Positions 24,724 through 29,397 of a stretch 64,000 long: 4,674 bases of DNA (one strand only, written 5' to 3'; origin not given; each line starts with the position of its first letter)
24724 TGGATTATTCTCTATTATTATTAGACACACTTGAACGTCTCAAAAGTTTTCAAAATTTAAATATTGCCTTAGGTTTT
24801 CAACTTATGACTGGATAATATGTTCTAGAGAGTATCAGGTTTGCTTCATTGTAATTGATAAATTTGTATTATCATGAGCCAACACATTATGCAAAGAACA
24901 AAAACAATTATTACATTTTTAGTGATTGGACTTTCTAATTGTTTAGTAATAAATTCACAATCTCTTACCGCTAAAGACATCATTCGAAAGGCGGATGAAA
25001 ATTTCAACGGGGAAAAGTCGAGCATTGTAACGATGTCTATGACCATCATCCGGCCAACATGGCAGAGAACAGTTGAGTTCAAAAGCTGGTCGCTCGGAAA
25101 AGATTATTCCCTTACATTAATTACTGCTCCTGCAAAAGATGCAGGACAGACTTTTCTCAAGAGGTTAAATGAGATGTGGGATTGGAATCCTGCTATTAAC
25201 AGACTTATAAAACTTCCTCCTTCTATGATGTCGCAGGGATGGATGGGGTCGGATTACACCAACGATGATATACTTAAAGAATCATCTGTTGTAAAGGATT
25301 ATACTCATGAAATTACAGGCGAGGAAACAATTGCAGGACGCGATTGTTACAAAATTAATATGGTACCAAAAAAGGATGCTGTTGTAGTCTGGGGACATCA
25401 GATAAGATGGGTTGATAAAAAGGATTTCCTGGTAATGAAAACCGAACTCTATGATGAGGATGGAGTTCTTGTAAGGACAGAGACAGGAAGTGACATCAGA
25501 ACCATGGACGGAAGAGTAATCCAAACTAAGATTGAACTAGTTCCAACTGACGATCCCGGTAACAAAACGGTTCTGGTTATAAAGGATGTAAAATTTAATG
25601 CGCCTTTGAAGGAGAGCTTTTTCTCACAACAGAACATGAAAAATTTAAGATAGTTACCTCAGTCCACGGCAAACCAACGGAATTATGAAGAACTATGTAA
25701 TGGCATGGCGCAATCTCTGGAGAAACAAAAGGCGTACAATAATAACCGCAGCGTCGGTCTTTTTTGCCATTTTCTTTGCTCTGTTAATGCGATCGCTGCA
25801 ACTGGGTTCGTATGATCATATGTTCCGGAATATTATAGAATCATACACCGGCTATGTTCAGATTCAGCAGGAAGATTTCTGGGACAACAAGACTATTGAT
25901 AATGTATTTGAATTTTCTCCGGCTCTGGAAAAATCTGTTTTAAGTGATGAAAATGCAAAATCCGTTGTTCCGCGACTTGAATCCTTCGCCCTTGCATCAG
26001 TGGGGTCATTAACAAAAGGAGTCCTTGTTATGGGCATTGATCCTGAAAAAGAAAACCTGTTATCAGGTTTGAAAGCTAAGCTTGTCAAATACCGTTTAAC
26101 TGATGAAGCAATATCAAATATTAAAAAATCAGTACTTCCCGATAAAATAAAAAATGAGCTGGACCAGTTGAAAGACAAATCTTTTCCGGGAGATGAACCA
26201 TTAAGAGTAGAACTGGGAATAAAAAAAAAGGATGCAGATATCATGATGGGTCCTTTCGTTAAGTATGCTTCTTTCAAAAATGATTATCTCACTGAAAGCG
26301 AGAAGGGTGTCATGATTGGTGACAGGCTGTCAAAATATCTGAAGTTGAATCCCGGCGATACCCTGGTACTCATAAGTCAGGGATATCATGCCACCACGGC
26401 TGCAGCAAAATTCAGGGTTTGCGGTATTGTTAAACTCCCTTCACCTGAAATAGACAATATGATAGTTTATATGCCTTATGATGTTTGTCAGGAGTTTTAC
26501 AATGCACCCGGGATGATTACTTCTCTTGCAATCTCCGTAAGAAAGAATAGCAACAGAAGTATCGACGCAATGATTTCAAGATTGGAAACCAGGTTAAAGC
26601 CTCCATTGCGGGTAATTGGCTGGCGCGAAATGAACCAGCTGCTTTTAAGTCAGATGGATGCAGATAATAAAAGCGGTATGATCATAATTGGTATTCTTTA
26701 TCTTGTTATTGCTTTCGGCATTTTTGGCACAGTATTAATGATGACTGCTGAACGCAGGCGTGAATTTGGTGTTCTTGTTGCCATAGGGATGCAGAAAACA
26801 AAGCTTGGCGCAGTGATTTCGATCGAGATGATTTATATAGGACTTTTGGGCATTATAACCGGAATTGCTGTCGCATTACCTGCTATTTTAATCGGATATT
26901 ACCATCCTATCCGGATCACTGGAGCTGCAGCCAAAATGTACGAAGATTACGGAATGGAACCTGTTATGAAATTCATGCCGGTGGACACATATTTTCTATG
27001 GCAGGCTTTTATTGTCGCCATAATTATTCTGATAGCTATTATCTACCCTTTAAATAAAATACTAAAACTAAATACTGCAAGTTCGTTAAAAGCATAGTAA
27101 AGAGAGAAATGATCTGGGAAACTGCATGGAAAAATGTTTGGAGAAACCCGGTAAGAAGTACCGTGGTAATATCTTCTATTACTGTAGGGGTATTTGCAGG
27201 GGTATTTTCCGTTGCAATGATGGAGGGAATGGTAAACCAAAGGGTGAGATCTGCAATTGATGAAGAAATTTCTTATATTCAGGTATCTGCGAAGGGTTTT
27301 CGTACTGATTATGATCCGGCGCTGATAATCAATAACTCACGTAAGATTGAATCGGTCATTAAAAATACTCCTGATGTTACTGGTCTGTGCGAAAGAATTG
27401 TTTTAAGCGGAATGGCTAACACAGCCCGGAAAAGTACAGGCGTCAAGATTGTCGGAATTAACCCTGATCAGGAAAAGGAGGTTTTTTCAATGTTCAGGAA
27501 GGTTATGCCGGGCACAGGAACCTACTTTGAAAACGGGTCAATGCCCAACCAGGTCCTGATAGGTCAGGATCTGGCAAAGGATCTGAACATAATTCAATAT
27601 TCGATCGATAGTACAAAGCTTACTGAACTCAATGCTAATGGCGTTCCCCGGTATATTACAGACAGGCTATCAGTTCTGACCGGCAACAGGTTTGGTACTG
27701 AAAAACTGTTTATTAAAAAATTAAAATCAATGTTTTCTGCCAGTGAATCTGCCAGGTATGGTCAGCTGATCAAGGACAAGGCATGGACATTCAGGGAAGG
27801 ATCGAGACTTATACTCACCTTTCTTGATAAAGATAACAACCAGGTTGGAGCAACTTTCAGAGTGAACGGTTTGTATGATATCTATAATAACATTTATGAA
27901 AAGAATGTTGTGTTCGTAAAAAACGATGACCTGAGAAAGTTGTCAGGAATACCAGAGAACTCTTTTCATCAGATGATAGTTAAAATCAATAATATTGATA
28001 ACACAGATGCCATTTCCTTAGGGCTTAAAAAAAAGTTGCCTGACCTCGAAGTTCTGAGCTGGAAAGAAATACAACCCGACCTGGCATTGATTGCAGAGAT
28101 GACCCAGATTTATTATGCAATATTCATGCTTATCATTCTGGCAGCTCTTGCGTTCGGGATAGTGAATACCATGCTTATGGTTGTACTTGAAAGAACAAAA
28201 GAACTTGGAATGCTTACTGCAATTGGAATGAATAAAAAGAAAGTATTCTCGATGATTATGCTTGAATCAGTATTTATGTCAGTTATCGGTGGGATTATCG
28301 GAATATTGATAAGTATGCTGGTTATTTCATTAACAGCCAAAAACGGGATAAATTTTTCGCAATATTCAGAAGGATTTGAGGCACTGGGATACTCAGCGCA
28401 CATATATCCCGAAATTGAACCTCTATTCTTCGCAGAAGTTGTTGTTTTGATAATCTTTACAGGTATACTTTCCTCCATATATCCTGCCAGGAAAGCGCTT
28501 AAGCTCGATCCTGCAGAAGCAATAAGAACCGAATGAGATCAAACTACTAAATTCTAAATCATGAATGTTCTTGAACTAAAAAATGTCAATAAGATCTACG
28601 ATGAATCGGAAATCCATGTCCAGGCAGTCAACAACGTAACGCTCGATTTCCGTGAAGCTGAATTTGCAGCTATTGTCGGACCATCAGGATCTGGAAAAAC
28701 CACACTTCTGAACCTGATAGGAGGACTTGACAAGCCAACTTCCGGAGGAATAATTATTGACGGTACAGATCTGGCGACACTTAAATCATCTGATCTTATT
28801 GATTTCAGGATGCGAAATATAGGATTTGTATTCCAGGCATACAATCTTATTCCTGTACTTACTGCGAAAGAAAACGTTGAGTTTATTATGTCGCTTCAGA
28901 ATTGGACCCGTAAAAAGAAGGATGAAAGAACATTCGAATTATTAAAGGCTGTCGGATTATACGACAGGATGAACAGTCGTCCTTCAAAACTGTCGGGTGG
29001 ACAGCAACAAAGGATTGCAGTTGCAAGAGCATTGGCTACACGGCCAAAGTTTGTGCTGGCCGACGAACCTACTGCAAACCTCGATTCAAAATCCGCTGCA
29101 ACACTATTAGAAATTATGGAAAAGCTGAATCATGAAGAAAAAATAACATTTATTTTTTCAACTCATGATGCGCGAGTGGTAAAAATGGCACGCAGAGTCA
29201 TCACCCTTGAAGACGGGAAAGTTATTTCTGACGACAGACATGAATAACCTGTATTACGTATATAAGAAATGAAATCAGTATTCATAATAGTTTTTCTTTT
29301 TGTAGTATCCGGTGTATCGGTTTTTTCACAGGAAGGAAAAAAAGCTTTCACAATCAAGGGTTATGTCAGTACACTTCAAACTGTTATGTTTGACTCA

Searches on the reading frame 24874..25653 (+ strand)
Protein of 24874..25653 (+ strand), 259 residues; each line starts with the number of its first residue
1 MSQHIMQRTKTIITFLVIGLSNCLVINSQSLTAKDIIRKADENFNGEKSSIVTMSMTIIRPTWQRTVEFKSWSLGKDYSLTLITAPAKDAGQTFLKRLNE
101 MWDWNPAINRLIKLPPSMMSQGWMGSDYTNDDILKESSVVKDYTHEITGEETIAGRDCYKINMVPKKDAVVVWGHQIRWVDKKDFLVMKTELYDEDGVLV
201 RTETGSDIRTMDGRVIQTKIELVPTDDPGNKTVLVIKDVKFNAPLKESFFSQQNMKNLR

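Call 21: search_protein_families(library=pfam, proteins=[window:24874-25653:+], max_evalue=0.001)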
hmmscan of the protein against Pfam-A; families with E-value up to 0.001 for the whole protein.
window:24874-25653:+ (259 aa): 2 families
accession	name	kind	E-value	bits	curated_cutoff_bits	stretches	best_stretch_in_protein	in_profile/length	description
PF17131.11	LolA_like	-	7.9e-54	182.5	30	1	75-257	1-184/184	Outer membrane lipoprotein-sorting protein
PF03888.20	MucB_RseB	-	4.9e-07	30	22.3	1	137-202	95-157/178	MucB/RseB N-terminal domain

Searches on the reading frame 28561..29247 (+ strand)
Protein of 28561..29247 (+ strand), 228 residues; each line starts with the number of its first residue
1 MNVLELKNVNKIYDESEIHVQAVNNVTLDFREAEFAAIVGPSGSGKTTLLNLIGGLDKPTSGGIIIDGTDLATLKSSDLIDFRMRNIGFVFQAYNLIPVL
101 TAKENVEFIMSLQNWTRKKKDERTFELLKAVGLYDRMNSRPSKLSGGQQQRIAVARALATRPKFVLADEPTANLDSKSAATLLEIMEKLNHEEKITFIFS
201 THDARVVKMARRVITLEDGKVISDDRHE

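Call 21: search_protein_families(library=pfam, proteins=[window:28561-29247:+], max_evalue=0.001)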
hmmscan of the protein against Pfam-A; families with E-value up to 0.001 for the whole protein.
window:28561-29247:+ (228 aa): 6 families
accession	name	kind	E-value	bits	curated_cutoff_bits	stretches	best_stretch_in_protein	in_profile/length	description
PF00005.33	ABC_tran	-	1.4e-35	123.3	25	1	23-172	1-137/137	ABC transporter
PF13304.12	AAA_21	-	8.7e-12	46.1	27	1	141-207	235-303/304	AAA domain, putative AbiEii toxin, Type IV TA system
PF02463.25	SMC_N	-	2e-09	37.6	40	1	135-216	128-211/220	RecF/RecN/SMC N terminal domain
PF13476.12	AAA_23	-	1.6e-05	26.1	27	1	12-53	10-39/201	AAA domain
PF13555.12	AAA_29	-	0.00033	20.8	27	1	24-50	13-39/61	P-loop containing region of AAA domain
PF13401.12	AAA_22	-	0.00055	20.7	27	0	32-83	4-33/130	AAA domain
